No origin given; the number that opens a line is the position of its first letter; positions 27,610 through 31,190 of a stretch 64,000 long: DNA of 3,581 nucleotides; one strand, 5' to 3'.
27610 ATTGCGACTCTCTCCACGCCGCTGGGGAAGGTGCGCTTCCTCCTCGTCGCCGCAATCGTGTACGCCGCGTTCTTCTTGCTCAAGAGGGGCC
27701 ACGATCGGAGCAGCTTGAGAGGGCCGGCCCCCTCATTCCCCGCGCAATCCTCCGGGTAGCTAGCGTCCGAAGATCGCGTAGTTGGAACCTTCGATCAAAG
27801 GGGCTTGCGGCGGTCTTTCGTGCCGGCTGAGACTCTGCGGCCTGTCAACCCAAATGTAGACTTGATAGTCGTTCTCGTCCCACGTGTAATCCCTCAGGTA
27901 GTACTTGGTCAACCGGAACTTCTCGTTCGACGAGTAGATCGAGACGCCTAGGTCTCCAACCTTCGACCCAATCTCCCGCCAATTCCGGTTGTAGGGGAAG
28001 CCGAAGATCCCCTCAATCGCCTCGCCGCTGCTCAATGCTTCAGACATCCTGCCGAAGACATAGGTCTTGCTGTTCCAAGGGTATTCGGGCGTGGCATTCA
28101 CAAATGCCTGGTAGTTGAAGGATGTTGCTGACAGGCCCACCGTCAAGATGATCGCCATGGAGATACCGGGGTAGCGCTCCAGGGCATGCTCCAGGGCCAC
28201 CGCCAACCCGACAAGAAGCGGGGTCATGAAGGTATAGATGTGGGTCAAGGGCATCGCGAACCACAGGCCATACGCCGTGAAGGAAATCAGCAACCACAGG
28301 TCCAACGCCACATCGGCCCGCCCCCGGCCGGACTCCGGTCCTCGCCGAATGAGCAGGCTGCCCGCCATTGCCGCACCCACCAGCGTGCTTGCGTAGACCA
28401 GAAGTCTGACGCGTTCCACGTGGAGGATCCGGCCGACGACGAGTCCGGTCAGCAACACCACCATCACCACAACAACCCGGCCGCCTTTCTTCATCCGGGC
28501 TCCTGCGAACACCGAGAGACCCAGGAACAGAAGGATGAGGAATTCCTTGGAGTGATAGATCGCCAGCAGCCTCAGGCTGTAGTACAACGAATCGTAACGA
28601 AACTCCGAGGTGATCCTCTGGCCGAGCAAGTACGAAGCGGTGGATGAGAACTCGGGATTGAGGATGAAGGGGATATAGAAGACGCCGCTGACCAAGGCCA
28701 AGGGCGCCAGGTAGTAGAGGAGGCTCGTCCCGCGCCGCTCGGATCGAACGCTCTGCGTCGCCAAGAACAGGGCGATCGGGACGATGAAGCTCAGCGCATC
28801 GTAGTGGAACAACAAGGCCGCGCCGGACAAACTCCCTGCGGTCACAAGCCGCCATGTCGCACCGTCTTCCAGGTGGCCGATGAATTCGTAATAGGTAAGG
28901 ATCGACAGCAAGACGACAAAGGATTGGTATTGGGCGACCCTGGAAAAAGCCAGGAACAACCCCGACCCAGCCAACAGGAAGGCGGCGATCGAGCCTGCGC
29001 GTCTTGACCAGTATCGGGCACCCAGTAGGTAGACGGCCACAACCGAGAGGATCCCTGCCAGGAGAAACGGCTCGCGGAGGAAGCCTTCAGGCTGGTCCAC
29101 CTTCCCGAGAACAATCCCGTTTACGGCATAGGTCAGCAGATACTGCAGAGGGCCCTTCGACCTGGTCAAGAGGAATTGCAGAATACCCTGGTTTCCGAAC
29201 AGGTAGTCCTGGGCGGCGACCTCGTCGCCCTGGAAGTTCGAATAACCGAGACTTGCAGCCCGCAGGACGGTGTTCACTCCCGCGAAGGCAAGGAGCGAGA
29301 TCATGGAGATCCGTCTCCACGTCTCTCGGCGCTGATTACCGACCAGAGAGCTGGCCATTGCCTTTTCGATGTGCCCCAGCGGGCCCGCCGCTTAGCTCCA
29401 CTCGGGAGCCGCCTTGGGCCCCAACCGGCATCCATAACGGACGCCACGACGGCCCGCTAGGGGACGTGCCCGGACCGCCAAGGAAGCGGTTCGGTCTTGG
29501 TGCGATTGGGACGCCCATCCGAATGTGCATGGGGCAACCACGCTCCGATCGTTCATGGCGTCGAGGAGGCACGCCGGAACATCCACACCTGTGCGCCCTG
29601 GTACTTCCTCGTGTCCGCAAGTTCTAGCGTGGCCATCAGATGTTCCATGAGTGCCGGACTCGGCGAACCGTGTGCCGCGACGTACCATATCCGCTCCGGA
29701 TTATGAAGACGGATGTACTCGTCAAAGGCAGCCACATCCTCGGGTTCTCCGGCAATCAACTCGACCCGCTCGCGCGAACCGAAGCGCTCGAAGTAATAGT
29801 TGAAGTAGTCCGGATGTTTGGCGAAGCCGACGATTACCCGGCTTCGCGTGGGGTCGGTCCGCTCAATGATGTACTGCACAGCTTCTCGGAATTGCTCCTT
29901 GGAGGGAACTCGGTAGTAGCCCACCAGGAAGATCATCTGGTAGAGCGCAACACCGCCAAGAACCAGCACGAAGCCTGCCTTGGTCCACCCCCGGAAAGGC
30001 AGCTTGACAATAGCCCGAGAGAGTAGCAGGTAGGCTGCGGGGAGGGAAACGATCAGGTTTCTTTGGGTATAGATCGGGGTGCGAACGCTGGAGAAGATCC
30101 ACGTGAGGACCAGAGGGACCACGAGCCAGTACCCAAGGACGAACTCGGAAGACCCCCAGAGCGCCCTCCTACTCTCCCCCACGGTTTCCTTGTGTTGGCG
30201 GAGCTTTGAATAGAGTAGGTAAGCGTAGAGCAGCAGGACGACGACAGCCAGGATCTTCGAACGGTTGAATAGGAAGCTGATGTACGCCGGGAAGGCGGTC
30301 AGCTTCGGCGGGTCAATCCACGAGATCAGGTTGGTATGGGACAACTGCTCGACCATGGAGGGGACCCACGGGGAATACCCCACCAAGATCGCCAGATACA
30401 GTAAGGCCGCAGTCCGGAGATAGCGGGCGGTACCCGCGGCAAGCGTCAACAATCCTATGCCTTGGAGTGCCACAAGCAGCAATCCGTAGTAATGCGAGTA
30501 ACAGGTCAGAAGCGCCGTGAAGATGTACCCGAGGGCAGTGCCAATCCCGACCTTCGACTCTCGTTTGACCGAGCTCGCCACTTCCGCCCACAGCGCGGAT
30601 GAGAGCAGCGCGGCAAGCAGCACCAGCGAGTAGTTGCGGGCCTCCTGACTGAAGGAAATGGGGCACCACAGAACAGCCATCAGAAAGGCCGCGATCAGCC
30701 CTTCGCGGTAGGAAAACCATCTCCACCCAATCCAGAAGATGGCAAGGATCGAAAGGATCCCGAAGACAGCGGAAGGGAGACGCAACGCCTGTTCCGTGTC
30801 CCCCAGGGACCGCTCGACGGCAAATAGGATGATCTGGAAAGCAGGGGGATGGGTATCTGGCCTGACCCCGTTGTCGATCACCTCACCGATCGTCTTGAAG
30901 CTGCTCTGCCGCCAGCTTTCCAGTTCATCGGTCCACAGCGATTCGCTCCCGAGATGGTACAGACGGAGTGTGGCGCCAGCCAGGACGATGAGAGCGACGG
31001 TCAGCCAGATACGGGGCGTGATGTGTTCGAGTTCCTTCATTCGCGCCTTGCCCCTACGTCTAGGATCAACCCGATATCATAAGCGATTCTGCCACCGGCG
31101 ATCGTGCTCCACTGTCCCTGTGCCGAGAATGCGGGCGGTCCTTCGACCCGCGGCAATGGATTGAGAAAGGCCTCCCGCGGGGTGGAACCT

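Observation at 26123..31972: Low-GC block of three GT-C glycosyltransferases bracketed by tRNA-Lys and a 29-bp repeat of its 3' half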

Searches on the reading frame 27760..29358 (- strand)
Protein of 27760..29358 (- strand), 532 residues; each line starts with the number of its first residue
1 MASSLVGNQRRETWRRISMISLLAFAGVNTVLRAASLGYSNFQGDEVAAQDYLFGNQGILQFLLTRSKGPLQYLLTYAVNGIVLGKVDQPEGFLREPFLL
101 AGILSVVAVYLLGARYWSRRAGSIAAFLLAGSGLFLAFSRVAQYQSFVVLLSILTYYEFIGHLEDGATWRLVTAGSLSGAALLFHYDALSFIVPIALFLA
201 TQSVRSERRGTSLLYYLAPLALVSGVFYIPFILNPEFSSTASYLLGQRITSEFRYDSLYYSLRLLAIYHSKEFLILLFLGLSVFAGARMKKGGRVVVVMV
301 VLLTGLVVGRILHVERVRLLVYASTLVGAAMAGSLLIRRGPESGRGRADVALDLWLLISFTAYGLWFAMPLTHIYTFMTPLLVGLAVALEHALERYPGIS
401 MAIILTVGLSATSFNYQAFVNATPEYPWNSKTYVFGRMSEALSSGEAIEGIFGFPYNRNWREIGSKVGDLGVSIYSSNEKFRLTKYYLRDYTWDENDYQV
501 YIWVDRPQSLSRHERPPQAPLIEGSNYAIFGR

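Call 9: search_protein_families(library=pfam, proteins=[window:27760-29358:-], max_evalue=0.01)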
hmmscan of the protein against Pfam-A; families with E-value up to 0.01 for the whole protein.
window:27760-29358:- (532 aa): 1 family
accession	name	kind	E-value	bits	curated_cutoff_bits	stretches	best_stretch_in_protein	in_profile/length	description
PF13231.12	PMT_2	-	1.1e-12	48.9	26.1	1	95-223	25-152/160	Dolichyl-phosphate-mannose-protein mannosyltransferase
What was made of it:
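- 27760..29358 (-): Gene 2: PMT_2-family (GT39/ArnT-like) GT-C glycosyltransferase, 532 aa. Pfam PF13231, 1.1e-12, 48.9 bits against a 26.1 cut-off (call 9).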

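Call 10: find_encoding_contigs(protein=window:27760-29358:-, flank=10000, max_places=6)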
Protein window:27760-29358:- (532 aa): no gene with exactly this product is on record in the collection.

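Call 33: search_protein_families(library=ncbifam, proteins=[window:27760-29358:-], max_evalue=1)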
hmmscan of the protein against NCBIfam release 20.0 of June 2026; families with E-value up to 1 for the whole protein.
window:27760-29358:- (532 aa): 2 families
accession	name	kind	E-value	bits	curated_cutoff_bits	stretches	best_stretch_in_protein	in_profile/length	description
TIGR03663.1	TIGR03663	subfamily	0.0021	17.2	126.25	1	31-187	13-165/435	flippase activity-associated protein Agl23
TIGR04154.1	archaeo_STT3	subfamily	0.1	10.9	450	1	100-327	104-338/831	oligosaccharyl transferase, archaeosortase A system-associated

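Call 47: search_solved_structures(query=window:27760-29358:-, max_evalue=1)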
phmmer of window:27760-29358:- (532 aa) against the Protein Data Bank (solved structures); distinct sequences matched with E-value up to 1: 0.

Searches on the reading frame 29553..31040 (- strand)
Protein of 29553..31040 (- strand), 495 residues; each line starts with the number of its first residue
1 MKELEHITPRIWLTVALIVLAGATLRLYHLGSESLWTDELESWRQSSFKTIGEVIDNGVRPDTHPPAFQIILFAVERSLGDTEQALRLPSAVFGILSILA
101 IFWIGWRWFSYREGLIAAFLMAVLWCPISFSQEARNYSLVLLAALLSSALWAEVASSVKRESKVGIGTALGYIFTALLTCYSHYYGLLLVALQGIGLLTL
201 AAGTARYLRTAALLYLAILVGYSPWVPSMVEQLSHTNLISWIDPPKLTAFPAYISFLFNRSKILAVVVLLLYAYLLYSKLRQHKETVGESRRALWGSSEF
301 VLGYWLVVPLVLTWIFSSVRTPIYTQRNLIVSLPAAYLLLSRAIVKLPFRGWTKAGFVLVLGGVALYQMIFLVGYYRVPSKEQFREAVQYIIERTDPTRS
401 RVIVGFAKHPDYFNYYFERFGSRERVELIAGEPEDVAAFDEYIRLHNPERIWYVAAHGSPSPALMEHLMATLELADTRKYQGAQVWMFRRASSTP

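Call 9: search_protein_families(library=pfam, proteins=[window:29553-31040:-], max_evalue=0.01)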
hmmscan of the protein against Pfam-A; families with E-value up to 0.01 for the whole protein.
window:29553-31040:- (495 aa): 1 family
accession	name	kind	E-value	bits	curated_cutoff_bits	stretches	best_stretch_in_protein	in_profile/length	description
PF13231.12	PMT_2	-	0.00019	22.1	26.1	1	64-224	2-153/160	Dolichyl-phosphate-mannose-protein mannosyltransferase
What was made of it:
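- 29553..31040 (-): Gene 3: PMT_2-like GT-C glycosyltransferase, 495 aa. Pfam PMT_2 at 1.9e-4, 22.1 bits, below the cut-off (call 9).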

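Call 33: search_protein_families(library=ncbifam, proteins=[window:29553-31040:-], max_evalue=1)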
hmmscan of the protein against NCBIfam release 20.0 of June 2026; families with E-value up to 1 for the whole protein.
window:29553-31040:- (495 aa): 4 families
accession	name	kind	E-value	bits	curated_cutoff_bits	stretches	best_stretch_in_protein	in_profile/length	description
NF052499.1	MnslTaseMT1671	equivalog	3.9e-10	38.8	900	1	29-371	43-374/523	mannosyltransferase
TIGR03663.1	TIGR03663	subfamily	1.5e-09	37.4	126.25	1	13-147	2-133/435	flippase activity-associated protein Agl23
TIGR04154.1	archaeo_STT3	subfamily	0.0079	14.6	450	1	81-124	93-136/831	oligosaccharyl transferase, archaeosortase A system-associated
NF041658.1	ornithlipidmtase_OlsG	equivalog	0.068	12.9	350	1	389-467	56-128/191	ornithine lipid N-methyltransferase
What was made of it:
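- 29553..31040 (-): NCBIfam mannosyltransferase 3.9e-10 and Agl23 1.5e-9, both below their cut-offs (call 33).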

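Call 48: search_solved_structures(query=window:29553-31040:-, max_evalue=1)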
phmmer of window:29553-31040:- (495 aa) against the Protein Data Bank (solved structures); distinct sequences matched with E-value up to 1: 0.

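Call 61: find_homologous_proteins(query=window:29553-31040:-)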
Query window:29553-31040:- (495 aa): 522 proteins with E <= 0.001 among 8000 candidates; the best 120 are listed.
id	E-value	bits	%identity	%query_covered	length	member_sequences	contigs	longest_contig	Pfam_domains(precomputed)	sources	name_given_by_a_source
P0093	0.0e+0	1101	100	100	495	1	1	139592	-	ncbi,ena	-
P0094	2.3e-253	860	78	100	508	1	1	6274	PF13231.13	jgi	jgi:uncharacterized membrane protein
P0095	3.9e-232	790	71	99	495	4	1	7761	PF13231.13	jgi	jgi:mannosyltransferase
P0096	1.2e-224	765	69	100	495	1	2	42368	PF13231.13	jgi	jgi:mannosyltransferase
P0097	1.1e-156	541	49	98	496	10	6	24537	PF13231.13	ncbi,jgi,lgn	jgi:mannosyltransferase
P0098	2.0e-149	517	49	97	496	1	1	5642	PF13231.13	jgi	-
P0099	2.4e-146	507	49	97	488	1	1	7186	PF13231.13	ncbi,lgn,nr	ncbi:MAG: hypothetical protein E4G99_04330 [Anaerolineales bacterium]|nr:MAG: hypothetical protein E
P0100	2.0e-144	500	48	97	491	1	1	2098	PF13231.13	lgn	-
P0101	2.2e-144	500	47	98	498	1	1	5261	PF13231.13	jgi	jgi:mannosyltransferase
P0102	3.1e-144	500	50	96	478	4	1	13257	PF13231.13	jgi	jgi:uncharacterized membrane protein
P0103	3.4e-143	496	47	99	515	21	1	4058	PF13231.13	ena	-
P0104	3.1e-142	493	47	99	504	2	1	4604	PF13231.13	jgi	jgi:uncharacterized membrane protein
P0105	5.8e-141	489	47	99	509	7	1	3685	PF13231.13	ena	-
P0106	2.8e-140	487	49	95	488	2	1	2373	PF13231.13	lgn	-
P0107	5.1e-140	486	50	94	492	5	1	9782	PF02516.21,PF13231.13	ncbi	-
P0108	9.8e-140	485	48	96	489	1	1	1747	PF13231.13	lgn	-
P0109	1.1e-139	485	48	95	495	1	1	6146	PF13231.13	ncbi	ncbi:MAG: glycosyltransferase family 39 protein [Anaerolineales bacterium]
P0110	4.3e-139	483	48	94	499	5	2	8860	PF13231.13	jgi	jgi:mannosyltransferase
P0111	4.6e-139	483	47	99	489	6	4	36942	PF13231.13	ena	-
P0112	2.6e-138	480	51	94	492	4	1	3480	PF13231.13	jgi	-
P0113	3.5e-135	470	46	97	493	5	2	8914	PF13231.13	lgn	-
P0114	1.2e-130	455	47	95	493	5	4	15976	PF13231.13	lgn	-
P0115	1.4e-126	441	45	94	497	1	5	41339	PF13231.13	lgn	-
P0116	1.4e-125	438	46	94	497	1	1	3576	PF13231.13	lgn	-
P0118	7.7e-123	429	45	94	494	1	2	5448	PF13231.13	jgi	-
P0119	2.0e-121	424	45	94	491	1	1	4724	PF13231.13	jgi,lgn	jgi:4-amino-4-deoxy-L-arabinose transferase-like glycosyltransferase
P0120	9.1e-121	422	45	96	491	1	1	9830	PF13231.13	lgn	-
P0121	1.1e-120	422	45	94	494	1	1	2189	PF13231.13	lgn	-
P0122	1.9e-120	421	45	94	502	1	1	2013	PF13231.13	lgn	-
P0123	8.1e-120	419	43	96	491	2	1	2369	PF13231.13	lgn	-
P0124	1.9e-119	418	43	94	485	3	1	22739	PF13231.13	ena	-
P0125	6.1e-118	413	44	99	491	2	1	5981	PF13231.13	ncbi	ncbi:MAG: glycosyltransferase family 39 protein [Anaerolineales bacterium]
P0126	1.2e-116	409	40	94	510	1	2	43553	PF13231.13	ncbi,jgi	-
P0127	4.4e-116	407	44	95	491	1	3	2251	PF13231.13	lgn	-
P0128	9.4e-116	406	43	96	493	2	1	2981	PF02366.25,PF13231.13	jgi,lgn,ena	-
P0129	9.4e-115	402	43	97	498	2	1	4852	PF13231.13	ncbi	-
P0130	2.9e-113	398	43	97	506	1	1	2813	PF13231.13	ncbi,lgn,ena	-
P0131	1.5e-112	395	40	99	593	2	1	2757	PF13231.13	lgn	-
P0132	1.6e-112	395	43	97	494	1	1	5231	PF13231.13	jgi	jgi:4-amino-4-deoxy-L-arabinose transferase-like glycosyltransferase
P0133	2.2e-112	395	42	94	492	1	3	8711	PF13231.13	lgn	-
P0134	6.5e-112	393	42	99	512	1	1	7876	PF13231.13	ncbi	-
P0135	1.5e-110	389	42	95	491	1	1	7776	PF13231.13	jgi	jgi:uncharacterized membrane protein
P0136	1.5e-109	385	42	96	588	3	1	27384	PF13231.13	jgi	jgi:mannosyltransferase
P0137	7.5e-109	383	40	95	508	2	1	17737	PF13231.13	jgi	jgi:4-amino-4-deoxy-L-arabinose transferase-like glycosyltransferase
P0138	1.0e-108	383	42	98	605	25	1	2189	PF13231.13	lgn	-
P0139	6.4e-108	380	40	95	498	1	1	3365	PF13231.13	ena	-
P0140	7.0e-106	373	40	98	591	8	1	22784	PF13231.13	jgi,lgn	-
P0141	1.1e-105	373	39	98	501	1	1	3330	PF13231.13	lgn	-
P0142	1.9e-105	372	41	98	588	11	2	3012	PF13231.13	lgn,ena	-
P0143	5.6e-105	370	40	95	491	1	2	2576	PF13231.13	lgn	-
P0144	2.3e-104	368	41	99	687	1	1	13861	PF04138.21,PF13231.13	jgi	jgi:putative flippase GtrA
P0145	2.2e-103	365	39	100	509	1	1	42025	PF13231.13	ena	-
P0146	3.1e-103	364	39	97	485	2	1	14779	PF13231.13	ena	-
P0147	3.3e-102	361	41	99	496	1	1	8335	PF02366.25,PF13231.13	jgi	jgi:mannosyltransferase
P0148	4.2e-102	361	42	96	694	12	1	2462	PF17829.8,PF13231.13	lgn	-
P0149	3.0e-101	358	40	95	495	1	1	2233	PF13231.13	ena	-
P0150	1.7e-100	355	42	88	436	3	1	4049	PF13231.13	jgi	-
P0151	2.1e-100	355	41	94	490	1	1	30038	PF13231.13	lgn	-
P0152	2.4e-100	355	51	68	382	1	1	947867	PF13231.13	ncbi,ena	-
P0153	3.2e-100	354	39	97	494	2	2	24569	PF13231.13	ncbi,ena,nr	ncbi:MAG: glycosyltransferase family 39 protein [Desulfobacteraceae bacterium]|nr:glycosyltransferas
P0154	4.5e-100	354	40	95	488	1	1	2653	PF13231.13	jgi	-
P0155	4.5e-100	354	38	97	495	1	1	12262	PF13231.13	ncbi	-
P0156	2.9e-99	351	38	94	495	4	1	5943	PF13231.13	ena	-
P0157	3.2e-99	351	40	95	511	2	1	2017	PF13231.13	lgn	-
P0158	3.7e-99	351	40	96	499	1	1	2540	PF13231.13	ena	-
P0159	3.8e-99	351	40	94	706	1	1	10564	PF04138.21,PF13231.13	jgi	jgi:putative flippase GtrA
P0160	1.7e-98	349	40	96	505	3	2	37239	PF13231.13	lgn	-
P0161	2.7e-98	348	40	95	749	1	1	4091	PF13231.13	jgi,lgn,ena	-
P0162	1.2e-97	346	40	96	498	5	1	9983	PF13231.13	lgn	-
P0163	2.2e-97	345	40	97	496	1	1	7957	PF13231.13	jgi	jgi:mannosyltransferase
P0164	5.6e-97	344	40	96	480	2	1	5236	PF13231.13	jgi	jgi:mannosyltransferase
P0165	9.2e-97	343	41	97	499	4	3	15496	PF13231.13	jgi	jgi:mannosyltransferase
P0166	4.7e-95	337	40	96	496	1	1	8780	PF13231.13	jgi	jgi:mannosyltransferase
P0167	7.0e-95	337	45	80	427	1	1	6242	PF13231.13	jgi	-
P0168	3.2e-94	335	40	95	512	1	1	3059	PF13231.13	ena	-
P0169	5.1e-94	334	41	89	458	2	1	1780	PF13231.13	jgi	jgi:mannosyltransferase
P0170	6.1e-94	334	40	94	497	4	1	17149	PF13231.13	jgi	jgi:4-amino-4-deoxy-L-arabinose transferase-like glycosyltransferase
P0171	6.6e-94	334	38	96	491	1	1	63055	PF13231.13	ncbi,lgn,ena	-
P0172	7.5e-94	333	38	95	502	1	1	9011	PF13231.13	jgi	jgi:mannosyltransferase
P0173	7.7e-94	333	40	94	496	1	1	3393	PF13231.13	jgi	-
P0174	7.9e-94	333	38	95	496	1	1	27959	PF13231.13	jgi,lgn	-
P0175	8.0e-94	333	40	95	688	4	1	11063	PF17829.8,PF13231.13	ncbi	-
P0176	8.2e-94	333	39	94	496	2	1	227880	PF13231.13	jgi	jgi:mannosyltransferase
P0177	1.3e-93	333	38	91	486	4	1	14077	PF13231.13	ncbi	-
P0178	1.8e-93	332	38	95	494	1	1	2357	PF13231.13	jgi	jgi:mannosyltransferase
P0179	3.5e-93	331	41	94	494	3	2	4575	PF13231.13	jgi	-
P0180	4.1e-93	331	38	96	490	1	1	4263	PF13231.13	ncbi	-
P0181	5.2e-93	331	43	93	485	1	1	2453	PF13231.13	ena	-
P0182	5.4e-93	331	38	97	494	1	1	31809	PF13231.13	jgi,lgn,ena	-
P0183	6.2e-93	330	39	97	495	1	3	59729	PF13231.13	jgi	-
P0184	9.0e-93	330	39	94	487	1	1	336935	PF13231.13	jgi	jgi:mannosyltransferase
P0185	1.2e-92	330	41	93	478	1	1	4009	PF13231.13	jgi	jgi:uncharacterized membrane protein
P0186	1.3e-92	329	39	95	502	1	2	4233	PF13231.13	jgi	-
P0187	1.5e-92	329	38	95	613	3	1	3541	PF02366.25,PF13174.13,PF13231.13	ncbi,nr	ncbi:MAG TPA: glycosyltransferase family 39 protein [Patescibacteria group bacterium]|nr:glycosyltra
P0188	1.8e-92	329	40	93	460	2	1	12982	PF02366.25,PF13231.13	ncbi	-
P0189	2.6e-92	328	39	94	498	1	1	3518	PF13231.13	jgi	jgi:mannosyltransferase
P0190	5.5e-92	327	40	95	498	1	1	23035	PF02366.25,PF13231.13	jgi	-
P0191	6.7e-92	327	38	94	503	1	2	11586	PF13231.13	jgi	jgi:mannosyltransferase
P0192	8.0e-92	327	38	94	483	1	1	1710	PF13231.13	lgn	-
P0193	1.1e-91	326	37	98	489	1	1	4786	PF13231.13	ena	-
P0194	1.2e-91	326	38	96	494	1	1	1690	PF13231.13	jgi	jgi:mannosyltransferase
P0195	4.1e-91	324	38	91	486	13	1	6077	PF13231.13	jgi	-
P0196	8.7e-91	323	39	96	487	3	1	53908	PF13231.13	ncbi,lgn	-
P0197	1.1e-90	323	38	100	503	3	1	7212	PF13231.13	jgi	-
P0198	1.8e-90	322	39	95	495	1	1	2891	PF13231.13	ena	-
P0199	2.1e-90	322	37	96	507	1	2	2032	PF13231.13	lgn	-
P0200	4.3e-90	321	38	91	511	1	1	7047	PF13231.13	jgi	jgi:uncharacterized membrane protein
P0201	5.6e-90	321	35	98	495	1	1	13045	PF13231.13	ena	-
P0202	7.0e-90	320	41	89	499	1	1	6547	PF13231.13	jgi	jgi:mannosyltransferase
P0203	1.1e-89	320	38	97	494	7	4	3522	PF13231.13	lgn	-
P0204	1.4e-89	319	39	97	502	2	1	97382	PF13231.13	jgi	jgi:mannosyltransferase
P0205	1.6e-89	319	38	94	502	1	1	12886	PF13231.13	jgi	jgi:mannosyltransferase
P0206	2.4e-89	319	39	93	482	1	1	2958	PF13231.13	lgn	-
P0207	3.3e-89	318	38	95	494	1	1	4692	PF13231.13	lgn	-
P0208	3.5e-89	318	38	97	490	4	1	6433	PF13231.13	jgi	jgi:uncharacterized membrane protein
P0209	4.1e-89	318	38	95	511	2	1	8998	PF13231.13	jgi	-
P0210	4.6e-89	318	39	96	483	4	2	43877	PF02366.25,PF13231.13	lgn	-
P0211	6.0e-89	317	39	96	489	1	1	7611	PF13231.13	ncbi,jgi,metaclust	metaclust:\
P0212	1.7e-88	316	38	95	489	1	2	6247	PF13231.13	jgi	jgi:mannosyltransferase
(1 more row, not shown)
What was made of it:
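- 29553..31040 (-): 522 homologues; nearly all of the 120 listed carry PF13231 (call 61).
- Checked: Nearly all its homologues carry PF13231 (calls 9, 61).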

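Call 62: find_encoding_contigs(protein=P0094, flank=10000, max_places=3)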
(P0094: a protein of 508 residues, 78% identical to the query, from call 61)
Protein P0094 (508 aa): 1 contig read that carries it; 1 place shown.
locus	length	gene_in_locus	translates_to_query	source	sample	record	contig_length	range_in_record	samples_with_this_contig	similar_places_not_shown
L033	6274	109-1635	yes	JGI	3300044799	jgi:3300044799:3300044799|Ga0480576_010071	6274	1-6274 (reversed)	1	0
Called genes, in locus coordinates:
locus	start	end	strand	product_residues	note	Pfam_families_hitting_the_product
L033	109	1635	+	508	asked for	PF13231:PMT_2 (weak)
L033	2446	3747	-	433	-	PF13231:PMT_2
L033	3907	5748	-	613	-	PF05448:AXE1 (faint), PF02129:Peptidase_S15 (weak), PF20434:BD-FAE, PF12146:Hydrolase_4 (faint), PF00326:Peptidase_S9, PF01738:DLH (faint)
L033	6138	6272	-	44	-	?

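Call 63: find_encoding_contigs(protein=P0093, flank=3000, max_places=3)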
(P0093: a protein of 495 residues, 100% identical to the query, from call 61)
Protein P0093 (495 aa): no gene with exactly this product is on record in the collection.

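Call 90: list_cluster_members(proteins=[P0093, P0001])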
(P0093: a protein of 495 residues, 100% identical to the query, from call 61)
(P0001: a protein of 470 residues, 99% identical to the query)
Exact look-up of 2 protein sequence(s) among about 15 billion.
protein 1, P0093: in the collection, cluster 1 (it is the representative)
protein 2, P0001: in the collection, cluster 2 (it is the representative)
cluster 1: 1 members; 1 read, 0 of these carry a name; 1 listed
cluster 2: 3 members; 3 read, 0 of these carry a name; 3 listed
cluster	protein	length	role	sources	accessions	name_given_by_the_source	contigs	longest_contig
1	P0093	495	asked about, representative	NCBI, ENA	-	-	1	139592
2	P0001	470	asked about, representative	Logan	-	-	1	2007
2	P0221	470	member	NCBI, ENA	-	-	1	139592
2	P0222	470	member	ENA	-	-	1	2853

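Call 96: find_encoding_contigs(protein=P0222, flank=3000, max_places=3)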
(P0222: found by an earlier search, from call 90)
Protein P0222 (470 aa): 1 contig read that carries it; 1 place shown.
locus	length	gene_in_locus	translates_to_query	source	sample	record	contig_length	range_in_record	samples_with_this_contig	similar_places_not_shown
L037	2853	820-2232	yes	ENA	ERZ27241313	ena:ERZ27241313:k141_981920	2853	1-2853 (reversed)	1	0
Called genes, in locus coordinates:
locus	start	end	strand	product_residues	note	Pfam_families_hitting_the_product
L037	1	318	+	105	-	?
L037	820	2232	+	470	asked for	-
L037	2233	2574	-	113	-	-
